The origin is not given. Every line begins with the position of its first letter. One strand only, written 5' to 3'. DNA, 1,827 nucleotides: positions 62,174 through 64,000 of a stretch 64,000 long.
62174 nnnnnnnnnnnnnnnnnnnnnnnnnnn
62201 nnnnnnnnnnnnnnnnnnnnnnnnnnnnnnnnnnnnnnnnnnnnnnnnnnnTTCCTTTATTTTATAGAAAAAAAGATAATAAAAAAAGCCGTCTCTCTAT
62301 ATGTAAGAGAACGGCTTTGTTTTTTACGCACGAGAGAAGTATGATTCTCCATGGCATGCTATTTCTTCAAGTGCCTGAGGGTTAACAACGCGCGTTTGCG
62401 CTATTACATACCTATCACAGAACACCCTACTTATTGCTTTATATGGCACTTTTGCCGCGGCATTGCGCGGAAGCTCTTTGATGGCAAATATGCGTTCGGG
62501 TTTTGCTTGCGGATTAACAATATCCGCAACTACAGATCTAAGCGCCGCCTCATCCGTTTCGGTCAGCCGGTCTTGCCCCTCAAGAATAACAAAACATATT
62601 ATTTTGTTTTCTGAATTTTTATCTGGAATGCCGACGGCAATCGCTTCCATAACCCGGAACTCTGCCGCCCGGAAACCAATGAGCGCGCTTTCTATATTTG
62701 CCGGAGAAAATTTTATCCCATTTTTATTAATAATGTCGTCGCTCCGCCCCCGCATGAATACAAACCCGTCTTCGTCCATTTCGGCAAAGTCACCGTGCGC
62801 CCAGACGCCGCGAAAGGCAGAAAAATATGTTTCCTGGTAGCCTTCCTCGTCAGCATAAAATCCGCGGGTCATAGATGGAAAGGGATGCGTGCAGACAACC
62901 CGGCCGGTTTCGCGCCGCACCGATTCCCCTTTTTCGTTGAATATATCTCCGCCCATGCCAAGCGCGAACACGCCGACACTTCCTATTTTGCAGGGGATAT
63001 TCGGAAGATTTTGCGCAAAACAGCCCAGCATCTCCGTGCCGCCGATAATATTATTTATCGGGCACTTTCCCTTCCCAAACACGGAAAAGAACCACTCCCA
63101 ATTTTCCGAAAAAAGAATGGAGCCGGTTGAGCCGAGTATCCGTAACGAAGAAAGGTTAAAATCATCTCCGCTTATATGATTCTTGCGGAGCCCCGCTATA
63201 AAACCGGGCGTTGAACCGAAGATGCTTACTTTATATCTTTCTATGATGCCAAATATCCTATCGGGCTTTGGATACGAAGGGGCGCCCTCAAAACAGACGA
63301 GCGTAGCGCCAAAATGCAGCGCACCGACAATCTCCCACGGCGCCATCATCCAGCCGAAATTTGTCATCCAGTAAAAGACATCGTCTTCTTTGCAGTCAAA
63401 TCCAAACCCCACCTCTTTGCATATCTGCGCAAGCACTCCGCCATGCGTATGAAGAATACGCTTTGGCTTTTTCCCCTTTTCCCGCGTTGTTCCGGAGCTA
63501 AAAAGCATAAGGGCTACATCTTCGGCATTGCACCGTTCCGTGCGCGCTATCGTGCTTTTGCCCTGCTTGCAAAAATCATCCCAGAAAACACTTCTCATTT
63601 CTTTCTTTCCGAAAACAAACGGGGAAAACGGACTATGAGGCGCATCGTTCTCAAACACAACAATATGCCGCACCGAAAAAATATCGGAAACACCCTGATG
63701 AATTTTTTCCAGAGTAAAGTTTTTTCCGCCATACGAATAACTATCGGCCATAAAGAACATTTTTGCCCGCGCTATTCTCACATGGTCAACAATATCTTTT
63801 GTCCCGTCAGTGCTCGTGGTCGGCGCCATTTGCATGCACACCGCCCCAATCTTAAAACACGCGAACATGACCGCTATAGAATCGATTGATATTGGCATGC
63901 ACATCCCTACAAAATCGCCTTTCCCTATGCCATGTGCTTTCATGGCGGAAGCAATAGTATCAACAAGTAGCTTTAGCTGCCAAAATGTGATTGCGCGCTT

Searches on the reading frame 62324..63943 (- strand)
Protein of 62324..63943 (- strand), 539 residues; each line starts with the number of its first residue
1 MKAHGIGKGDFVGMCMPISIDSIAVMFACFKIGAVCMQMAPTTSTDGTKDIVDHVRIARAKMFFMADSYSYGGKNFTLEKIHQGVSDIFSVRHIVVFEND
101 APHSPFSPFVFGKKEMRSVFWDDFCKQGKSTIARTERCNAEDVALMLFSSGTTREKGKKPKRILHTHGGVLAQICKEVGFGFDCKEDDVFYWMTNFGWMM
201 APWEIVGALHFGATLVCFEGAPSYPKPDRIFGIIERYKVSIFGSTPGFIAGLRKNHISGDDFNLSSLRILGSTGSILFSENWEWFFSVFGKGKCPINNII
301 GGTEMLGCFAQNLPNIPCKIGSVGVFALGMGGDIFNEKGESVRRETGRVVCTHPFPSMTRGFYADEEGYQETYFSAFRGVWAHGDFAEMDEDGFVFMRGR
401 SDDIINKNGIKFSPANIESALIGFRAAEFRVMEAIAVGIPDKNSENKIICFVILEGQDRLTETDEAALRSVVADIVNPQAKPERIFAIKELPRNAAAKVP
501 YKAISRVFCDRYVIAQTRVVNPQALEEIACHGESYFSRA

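Call 34: search_protein_families(library=pfam, proteins=[window:62324-63943:-], max_evalue=0.00001)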
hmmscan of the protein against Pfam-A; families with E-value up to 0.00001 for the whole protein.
window:62324-63943:- (539 aa): 2 families
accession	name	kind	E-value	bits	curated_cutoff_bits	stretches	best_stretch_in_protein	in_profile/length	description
PF00501.34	AMP-binding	-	8.7e-45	153.6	29.9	1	2-363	39-384/384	AMP-binding enzyme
PF13193.12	AMP-binding_C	-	9.1e-08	33.4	24.5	1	431-498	12-76/76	AMP-binding enzyme C-terminal domain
